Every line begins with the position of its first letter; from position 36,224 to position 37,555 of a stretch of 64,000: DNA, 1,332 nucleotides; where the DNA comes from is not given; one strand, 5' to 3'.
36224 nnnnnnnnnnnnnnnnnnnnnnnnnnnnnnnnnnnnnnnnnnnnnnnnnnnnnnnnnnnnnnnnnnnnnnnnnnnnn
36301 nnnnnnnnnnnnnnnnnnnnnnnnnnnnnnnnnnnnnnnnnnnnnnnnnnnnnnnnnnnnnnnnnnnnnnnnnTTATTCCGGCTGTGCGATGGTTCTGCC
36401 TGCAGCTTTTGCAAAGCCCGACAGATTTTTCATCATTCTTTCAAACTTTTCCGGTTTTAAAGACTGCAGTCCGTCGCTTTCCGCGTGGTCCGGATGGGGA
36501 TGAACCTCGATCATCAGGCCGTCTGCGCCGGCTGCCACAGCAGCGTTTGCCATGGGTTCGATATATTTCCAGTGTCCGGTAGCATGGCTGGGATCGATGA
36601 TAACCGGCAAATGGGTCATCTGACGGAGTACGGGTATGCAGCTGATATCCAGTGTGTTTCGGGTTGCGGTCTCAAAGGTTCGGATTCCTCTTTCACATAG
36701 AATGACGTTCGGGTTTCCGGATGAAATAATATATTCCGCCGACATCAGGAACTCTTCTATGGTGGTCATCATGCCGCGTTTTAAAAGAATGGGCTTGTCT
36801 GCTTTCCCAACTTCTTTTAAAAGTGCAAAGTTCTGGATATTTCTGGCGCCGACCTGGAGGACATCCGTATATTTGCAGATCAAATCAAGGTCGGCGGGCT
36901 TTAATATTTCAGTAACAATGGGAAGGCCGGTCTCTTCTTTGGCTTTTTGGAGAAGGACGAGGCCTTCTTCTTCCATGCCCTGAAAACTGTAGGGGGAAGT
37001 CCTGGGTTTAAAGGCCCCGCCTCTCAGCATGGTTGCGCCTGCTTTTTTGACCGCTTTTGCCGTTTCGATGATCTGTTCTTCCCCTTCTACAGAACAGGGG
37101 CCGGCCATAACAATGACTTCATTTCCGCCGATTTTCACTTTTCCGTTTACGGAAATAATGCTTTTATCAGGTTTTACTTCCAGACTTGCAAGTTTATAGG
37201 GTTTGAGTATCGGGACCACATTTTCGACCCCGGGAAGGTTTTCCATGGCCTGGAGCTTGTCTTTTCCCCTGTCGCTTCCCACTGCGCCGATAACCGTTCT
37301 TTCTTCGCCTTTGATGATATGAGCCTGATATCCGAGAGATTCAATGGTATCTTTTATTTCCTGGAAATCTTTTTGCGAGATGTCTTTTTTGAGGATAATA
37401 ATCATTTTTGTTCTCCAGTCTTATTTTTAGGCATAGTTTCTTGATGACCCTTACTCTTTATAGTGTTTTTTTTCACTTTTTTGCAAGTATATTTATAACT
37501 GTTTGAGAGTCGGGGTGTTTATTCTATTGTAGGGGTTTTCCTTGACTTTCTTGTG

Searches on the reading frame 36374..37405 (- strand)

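Call 54: search_protein_families(library=pfam, proteins=[window:36374-37405:-], max_evalue=0.000001)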
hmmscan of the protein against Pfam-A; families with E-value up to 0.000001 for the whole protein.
window:36374-37405:- (343 aa): 3 families
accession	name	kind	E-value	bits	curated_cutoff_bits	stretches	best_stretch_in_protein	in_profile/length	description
PF00793.26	DAHP_synth_1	-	1.5e-84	283.5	25.5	1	84-327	4-260/270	DAHP synthetase I family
PF18152.6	DAHP_snth_FXD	-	4.2e-21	75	27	1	1-68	1-67/67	DAHP synthase ferredoxin-like domain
PF03102.20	NeuB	-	4.8e-11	43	22.1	1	144-338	53-239/241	NeuB family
